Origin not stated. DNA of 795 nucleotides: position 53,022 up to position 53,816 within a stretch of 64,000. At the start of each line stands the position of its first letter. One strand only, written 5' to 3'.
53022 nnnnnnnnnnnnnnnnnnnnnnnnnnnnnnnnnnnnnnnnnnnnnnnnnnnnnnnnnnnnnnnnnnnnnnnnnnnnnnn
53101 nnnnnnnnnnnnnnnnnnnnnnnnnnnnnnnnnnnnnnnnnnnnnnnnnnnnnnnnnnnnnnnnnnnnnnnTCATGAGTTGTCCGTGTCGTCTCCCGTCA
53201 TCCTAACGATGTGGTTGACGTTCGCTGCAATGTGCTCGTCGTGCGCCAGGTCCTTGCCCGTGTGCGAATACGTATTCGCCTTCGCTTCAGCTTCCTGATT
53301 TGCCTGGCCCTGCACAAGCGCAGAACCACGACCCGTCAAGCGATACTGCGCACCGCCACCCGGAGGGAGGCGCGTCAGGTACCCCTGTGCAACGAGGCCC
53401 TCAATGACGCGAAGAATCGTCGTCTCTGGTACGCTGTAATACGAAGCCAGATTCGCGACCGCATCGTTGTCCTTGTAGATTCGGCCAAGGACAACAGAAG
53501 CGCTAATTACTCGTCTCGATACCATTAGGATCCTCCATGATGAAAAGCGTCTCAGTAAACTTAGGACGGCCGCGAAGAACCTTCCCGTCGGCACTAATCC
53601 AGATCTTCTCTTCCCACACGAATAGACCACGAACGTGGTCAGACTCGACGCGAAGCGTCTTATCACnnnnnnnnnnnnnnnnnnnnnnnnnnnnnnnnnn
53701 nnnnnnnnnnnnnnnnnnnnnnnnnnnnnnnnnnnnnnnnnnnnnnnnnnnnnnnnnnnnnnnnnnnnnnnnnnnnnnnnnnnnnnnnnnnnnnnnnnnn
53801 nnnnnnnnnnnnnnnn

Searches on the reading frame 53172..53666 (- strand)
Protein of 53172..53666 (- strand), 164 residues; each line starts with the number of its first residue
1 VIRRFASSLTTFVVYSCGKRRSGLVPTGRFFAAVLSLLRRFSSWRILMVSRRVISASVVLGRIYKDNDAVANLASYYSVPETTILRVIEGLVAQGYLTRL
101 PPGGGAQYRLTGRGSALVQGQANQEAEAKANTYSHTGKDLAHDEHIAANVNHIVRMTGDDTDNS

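Call 52: search_protein_families(library=pfam, proteins=[window:53172-53666:-], max_evalue=0.1)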
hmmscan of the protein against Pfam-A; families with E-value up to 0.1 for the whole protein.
window:53172-53666:- (164 aa): 3 families
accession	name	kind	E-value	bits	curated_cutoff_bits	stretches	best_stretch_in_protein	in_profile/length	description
PF25213.1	HVO_A0261_N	-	0.00058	20.1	35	1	59-122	16-75/86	HVO_A0261 N-terminal domain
PF03965.22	Penicillinase_R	-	0.03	15.1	22.6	1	69-128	23-82/115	Penicillinase repressor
PF13463.12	HTH_27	-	0.081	13.6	22.2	0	64-99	13-50/68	Winged helix DNA-binding domain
